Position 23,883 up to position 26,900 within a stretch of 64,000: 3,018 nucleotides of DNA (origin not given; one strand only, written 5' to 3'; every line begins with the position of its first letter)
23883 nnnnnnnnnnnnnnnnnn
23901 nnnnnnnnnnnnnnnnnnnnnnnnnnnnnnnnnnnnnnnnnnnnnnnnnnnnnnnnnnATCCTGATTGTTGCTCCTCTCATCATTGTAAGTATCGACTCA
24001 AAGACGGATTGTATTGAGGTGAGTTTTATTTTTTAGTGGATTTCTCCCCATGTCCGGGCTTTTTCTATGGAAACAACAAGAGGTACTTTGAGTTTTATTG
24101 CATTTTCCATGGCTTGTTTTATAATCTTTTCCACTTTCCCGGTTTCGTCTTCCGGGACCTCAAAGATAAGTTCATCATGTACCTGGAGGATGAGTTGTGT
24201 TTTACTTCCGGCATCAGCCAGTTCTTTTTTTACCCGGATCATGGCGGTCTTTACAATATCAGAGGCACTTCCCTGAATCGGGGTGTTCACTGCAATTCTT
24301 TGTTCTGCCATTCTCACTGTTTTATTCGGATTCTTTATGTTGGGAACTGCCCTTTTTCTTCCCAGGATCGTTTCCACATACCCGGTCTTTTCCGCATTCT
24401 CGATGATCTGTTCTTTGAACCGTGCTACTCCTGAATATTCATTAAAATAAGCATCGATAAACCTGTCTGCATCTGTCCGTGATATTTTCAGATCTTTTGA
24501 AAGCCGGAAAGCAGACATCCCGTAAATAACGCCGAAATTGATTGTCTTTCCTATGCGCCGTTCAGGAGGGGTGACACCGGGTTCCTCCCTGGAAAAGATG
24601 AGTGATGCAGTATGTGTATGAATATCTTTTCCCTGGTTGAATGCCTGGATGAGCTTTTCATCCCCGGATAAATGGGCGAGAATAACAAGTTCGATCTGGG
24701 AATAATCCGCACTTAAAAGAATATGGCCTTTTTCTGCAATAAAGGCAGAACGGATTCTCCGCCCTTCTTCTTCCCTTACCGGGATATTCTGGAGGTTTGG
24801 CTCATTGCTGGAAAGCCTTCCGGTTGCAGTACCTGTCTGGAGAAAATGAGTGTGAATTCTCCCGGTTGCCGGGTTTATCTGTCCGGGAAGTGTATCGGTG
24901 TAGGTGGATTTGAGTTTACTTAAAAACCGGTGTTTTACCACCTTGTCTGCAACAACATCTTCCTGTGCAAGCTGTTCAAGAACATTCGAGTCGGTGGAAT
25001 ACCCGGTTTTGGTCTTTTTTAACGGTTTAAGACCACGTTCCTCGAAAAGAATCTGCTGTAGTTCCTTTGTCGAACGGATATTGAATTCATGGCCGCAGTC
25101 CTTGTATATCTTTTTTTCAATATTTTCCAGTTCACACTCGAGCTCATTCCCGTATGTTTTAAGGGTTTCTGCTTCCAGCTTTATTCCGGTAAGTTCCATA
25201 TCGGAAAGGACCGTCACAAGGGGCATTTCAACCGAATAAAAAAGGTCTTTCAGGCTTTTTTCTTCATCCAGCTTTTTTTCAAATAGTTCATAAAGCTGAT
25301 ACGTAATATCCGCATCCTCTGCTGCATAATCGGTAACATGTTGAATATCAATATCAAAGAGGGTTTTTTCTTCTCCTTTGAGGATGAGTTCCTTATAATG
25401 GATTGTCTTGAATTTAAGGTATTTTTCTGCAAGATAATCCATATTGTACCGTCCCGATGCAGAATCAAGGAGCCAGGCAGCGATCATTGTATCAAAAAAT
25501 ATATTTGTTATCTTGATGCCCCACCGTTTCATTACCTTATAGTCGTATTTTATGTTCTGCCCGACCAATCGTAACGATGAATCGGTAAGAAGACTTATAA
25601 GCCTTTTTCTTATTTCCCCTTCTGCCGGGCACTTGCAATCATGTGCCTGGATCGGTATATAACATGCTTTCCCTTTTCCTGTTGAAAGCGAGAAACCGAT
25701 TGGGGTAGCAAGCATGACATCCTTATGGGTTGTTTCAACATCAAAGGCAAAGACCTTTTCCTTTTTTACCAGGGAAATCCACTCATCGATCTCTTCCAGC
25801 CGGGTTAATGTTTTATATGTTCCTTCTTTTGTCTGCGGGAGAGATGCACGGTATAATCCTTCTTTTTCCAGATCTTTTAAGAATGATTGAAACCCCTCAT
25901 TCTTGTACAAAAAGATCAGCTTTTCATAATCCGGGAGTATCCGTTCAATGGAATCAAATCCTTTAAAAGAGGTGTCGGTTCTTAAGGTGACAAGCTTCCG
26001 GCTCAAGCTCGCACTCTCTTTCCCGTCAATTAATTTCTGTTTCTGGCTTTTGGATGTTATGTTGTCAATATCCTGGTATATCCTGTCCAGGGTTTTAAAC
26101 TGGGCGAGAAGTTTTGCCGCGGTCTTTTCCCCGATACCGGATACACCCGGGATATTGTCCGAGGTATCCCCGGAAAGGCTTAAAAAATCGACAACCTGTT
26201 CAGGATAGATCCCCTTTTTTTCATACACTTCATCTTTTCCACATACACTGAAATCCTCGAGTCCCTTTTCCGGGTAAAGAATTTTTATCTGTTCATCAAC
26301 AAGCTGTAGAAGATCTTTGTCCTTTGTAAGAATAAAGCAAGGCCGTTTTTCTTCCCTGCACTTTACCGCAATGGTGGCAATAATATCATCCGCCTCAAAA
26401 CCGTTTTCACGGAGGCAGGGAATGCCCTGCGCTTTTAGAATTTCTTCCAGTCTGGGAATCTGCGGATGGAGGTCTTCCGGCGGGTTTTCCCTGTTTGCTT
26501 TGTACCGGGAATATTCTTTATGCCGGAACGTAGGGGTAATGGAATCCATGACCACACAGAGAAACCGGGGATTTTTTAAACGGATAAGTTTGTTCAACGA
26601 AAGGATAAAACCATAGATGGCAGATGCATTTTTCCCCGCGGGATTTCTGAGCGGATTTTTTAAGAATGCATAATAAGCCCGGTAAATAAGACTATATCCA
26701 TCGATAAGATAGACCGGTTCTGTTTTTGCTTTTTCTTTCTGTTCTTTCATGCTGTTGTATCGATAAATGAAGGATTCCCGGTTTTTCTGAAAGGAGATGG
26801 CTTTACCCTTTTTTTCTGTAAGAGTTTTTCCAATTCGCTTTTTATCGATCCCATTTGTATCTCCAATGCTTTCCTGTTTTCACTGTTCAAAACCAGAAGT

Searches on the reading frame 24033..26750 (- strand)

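Call 15: search_protein_families(library=pfam, proteins=[window:24033-26750:-], max_evalue=0.001)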
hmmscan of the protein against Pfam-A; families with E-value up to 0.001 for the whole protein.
window:24033-26750:- (905 aa): 5 families
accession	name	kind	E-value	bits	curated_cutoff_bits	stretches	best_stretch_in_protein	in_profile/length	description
PF00476.26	DNA_pol_A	-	4e-158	526.8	34.3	1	528-903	2-381/381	DNA polymerase family A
PF02739.22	5_3_exonuc_N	-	3.2e-53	180.3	34.3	1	13-179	2-163/164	5'-3' exonuclease, N-terminal resolvase-like domain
PF01367.25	5_3_exonuc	-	1.7e-30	105.8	40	1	182-262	2-82/97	5'-3' exonuclease, C-terminal SAM fold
PF01612.26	DNA_pol_A_exo1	-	3e-30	105.7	23.6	1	312-495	1-173/173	3'-5' exonuclease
PF22619.2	DNA_polI_exo1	-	2e-06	28.1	27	1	338-463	3-119/140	DNA polymerase I, ribonuclease H-like domain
